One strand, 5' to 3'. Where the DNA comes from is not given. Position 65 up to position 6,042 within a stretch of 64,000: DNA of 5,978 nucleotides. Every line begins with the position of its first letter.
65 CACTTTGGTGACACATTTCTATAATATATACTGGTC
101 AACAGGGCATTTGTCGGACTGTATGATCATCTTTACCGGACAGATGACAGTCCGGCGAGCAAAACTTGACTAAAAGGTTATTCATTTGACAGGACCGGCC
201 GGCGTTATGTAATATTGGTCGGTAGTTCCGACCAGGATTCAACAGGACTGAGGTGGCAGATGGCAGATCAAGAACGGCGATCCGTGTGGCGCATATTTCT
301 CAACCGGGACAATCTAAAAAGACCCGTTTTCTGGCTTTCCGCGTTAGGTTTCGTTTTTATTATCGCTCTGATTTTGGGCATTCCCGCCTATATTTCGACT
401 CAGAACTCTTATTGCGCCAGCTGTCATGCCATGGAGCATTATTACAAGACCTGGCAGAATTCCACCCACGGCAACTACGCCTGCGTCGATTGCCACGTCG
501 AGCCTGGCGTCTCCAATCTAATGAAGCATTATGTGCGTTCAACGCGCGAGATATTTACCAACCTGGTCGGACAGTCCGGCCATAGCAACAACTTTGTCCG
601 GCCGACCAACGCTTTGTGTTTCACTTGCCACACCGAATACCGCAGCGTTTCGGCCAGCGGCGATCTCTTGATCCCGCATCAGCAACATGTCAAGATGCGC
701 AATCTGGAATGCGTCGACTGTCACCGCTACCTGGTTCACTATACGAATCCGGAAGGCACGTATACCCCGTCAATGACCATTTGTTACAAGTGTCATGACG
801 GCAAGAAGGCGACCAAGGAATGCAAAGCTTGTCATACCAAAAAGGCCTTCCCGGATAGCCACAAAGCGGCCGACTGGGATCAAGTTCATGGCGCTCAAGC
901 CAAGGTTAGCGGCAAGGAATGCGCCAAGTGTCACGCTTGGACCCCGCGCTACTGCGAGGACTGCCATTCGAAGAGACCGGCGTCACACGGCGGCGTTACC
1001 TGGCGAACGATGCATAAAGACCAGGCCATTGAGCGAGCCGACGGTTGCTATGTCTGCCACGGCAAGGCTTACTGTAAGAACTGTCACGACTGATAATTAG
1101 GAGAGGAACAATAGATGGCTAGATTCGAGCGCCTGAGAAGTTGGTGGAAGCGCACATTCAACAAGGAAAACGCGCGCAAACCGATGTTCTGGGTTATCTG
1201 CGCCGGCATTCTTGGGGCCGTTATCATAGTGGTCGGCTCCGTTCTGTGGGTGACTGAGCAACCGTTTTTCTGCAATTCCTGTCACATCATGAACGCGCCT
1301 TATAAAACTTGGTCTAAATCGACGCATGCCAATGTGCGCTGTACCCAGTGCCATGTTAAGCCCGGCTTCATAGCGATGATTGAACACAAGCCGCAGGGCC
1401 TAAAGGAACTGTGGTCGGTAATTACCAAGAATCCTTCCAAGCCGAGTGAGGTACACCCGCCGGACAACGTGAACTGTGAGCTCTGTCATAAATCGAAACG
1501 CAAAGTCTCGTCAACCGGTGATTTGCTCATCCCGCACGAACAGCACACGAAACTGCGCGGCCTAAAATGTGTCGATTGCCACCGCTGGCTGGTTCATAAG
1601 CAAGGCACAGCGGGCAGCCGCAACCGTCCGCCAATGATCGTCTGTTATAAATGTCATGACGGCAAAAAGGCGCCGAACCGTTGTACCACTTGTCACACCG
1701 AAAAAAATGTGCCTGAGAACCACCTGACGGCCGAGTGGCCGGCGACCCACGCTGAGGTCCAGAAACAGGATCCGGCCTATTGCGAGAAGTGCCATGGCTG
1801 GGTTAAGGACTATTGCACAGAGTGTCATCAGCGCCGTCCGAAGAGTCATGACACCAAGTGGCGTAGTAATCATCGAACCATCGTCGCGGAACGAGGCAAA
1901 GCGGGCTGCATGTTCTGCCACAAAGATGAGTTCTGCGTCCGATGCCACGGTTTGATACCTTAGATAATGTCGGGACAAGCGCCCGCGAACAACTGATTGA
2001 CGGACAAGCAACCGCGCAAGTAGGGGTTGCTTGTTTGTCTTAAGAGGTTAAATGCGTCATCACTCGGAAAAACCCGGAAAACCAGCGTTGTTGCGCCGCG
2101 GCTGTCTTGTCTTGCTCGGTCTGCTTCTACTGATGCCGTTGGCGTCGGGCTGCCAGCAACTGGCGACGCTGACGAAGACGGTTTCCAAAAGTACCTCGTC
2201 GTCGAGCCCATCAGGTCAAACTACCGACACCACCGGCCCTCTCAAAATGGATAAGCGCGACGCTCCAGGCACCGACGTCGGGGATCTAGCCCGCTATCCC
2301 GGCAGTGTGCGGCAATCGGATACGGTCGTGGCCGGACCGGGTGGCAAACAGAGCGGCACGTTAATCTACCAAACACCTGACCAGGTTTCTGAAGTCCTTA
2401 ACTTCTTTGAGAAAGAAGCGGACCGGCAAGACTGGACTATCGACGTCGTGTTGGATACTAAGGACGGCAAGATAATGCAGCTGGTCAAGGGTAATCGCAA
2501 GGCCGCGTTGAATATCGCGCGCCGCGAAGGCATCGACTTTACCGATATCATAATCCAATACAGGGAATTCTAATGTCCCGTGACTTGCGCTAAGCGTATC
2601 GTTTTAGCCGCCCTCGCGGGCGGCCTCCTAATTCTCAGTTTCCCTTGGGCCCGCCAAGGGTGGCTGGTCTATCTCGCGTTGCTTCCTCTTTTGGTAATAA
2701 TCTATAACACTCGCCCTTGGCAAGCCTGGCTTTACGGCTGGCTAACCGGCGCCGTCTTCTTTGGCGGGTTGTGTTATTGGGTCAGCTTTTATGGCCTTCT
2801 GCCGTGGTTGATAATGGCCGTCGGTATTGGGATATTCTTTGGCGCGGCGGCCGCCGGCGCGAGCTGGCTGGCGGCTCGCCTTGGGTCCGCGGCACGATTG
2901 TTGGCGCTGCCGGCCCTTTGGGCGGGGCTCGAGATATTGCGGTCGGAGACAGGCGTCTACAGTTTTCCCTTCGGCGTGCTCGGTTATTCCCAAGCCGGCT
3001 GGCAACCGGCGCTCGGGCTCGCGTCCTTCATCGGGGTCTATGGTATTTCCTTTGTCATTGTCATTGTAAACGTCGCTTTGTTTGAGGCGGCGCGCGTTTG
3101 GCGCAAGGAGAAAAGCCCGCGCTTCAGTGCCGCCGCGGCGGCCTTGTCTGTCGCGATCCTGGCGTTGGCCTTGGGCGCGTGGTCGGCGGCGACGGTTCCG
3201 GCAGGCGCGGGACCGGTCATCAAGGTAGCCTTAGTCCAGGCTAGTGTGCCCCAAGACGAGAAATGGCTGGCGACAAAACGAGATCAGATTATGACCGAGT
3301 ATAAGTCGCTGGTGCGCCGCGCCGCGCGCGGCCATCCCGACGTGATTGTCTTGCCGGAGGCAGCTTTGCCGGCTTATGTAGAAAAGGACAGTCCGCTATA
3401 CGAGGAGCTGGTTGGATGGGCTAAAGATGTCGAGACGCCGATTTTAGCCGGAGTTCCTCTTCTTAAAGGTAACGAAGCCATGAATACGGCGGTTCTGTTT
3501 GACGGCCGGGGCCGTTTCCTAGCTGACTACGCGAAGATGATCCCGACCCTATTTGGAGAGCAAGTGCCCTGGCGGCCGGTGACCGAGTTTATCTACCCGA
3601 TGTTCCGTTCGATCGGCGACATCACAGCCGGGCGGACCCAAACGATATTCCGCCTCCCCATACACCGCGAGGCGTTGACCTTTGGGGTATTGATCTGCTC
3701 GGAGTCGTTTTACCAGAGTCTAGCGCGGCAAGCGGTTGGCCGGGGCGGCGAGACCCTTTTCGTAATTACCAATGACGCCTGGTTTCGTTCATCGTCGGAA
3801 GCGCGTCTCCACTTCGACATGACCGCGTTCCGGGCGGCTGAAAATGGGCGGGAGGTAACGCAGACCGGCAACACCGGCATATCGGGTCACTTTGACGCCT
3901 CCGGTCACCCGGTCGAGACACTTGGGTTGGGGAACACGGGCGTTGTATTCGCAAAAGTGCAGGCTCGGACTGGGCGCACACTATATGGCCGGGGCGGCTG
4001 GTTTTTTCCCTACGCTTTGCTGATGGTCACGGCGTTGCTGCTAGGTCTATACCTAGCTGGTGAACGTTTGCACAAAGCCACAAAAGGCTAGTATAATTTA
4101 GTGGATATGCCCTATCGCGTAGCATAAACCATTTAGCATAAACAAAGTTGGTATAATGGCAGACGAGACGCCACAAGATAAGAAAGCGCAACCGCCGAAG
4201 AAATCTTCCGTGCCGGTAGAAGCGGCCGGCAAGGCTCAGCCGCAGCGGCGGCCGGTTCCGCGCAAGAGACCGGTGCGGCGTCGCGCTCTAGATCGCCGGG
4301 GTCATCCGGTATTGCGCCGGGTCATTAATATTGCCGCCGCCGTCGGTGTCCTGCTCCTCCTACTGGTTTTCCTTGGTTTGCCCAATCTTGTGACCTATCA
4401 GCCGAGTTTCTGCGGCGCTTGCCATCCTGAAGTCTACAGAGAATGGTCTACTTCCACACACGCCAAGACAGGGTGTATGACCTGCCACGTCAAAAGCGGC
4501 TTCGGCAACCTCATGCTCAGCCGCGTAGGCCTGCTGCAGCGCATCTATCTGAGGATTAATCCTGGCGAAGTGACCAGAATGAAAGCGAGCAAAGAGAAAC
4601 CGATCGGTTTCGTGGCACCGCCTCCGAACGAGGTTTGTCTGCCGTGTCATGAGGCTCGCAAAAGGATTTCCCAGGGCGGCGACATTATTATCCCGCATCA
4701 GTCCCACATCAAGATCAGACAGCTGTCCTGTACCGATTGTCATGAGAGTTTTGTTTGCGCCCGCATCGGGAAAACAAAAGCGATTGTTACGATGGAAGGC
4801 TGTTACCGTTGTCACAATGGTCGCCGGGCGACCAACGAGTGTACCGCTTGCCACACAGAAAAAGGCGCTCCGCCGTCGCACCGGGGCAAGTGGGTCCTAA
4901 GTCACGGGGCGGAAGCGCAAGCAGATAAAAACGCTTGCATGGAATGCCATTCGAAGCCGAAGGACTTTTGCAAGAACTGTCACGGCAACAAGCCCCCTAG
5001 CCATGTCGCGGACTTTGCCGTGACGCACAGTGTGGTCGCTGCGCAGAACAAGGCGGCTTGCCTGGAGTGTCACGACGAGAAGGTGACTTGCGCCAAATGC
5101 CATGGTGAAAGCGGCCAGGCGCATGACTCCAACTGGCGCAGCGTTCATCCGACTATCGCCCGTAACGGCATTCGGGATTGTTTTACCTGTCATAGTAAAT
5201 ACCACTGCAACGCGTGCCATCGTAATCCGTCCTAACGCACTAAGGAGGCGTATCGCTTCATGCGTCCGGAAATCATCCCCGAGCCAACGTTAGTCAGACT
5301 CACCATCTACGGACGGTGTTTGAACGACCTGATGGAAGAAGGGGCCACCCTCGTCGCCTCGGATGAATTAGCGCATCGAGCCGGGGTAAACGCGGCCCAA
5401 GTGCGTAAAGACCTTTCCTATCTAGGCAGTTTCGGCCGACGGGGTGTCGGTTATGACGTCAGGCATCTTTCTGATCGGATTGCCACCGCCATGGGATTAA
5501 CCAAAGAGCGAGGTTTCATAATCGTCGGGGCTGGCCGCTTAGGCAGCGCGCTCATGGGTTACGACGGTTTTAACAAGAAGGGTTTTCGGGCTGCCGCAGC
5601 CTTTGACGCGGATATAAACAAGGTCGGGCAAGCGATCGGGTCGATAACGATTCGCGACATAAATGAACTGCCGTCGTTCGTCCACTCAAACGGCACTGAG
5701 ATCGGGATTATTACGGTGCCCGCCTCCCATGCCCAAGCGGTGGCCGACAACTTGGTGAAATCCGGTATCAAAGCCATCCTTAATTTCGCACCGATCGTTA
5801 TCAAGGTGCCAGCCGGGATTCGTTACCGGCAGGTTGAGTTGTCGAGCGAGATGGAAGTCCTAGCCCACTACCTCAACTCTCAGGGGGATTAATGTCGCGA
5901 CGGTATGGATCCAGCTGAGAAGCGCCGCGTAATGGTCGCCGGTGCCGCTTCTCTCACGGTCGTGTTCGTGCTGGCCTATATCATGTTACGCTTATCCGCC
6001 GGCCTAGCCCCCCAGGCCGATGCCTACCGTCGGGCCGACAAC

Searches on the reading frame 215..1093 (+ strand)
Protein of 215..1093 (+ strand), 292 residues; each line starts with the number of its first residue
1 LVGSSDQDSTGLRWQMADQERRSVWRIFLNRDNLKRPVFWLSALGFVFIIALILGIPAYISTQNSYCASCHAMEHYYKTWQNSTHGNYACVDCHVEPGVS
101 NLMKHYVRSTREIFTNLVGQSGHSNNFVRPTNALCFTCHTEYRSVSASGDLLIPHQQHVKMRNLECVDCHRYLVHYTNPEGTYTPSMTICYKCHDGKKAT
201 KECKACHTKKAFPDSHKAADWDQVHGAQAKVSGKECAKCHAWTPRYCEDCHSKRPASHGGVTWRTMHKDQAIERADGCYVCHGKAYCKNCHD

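Call 23: search_protein_families(library=pfam, proteins=[window:215-1093:+], max_evalue=0.001)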
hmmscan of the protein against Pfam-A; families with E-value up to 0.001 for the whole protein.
window:215-1093:+ (292 aa): 4 families
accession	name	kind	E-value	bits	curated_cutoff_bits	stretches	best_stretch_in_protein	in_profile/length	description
PF14522.11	Cytochrome_C7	-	8.1e-12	45.2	24.8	1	154-208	4-67/67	Cytochrome c7 and related cytochrome c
PF03264.19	Cytochrom_NNT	-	2.3e-11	44.2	24.1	1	41-176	11-170/174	NapC/NirT cytochrome c family, N-terminal region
PF14537.11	Cytochrom_c3_2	-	1.4e-07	32.3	25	1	129-195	23-79/79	Cytochrome c3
PF09699.15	Paired_CXXCH_1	-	2e-07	31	20.6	0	159-198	2-40/41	Doubled CXXCH motif (Paired_CXXCH_1)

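Call 71: search_protein_families(library=ncbifam, proteins=[window:215-1093:+], max_evalue=0.01)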
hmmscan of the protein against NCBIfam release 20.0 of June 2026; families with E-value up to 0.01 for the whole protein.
window:215-1093:+ (292 aa): 6 families
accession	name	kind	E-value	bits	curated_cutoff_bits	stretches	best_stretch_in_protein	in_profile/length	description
TIGR03153.1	cytochr_NrfH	equivalog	1.8e-13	50.7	134.2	1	46-175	10-138/138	cytochrome c nitrite reductase small subunit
NF011606.0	PRK15032.1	equivalog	8.4e-08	31.7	455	1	23-121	3-108/390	pentaheme c-type cytochrome TorC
TIGR02162.1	torC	equivalog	5.8e-07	29.1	478.2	1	24-128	3-115/387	pentaheme c-type cytochrome TorC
TIGR03508.1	decahem_SO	subfamily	2.9e-06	26.9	192.2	0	61-95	67-102/258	DmsE family decaheme c-type cytochrome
TIGR02161.1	napC_nirT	subfamily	3.7e-06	26.9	310.6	1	44-127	17-115/185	periplasmic nitrate (or nitrite) reductase c-type cytochrome, NapC/NirT family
TIGR01905.1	paired_CXXCH_1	subfamily_domain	0.0082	16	25.2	1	161-197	4-39/41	doubled CXXCH domain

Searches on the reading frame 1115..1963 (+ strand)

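Call 23: search_protein_families(library=pfam, proteins=[window:1115-1963:+], max_evalue=0.001)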
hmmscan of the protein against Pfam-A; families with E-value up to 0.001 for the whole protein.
window:1115-1963:+ (282 aa): 4 families
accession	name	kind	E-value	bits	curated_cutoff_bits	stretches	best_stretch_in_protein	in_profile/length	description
PF03264.19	Cytochrom_NNT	-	2.7e-13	50.5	24.1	1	24-106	8-98/174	NapC/NirT cytochrome c family, N-terminal region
PF14522.11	Cytochrome_C7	-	1.6e-09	37.9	24.8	1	140-195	4-67/67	Cytochrome c7 and related cytochrome c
PF09699.15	Paired_CXXCH_1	-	1.2e-07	31.8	20.6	0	144-185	1-40/41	Doubled CXXCH motif (Paired_CXXCH_1)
PF14537.11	Cytochrom_c3_2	-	1.5e-07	32.2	25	0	72-182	5-79/79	Cytochrome c3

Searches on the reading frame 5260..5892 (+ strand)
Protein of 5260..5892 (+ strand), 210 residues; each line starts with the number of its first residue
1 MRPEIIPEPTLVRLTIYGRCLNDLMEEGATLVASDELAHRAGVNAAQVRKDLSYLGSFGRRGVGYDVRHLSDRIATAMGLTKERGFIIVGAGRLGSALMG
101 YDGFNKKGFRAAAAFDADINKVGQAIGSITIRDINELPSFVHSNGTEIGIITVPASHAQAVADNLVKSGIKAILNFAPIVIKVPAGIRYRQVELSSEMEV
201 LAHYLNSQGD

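Call 23: search_protein_families(library=pfam, proteins=[window:5260-5892:+], max_evalue=0.001)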
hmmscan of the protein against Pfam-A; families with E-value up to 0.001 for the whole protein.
window:5260-5892:+ (210 aa): 2 families
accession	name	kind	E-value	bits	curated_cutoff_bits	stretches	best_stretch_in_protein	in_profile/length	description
PF02629.25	CoA_binding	-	3.7e-21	76.1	22.3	1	82-178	2-96/97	CoA binding domain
PF06971.19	Put_DNA-bind_N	-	4.6e-18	65.5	27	1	6-53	2-49/49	Putative DNA-binding protein N-terminus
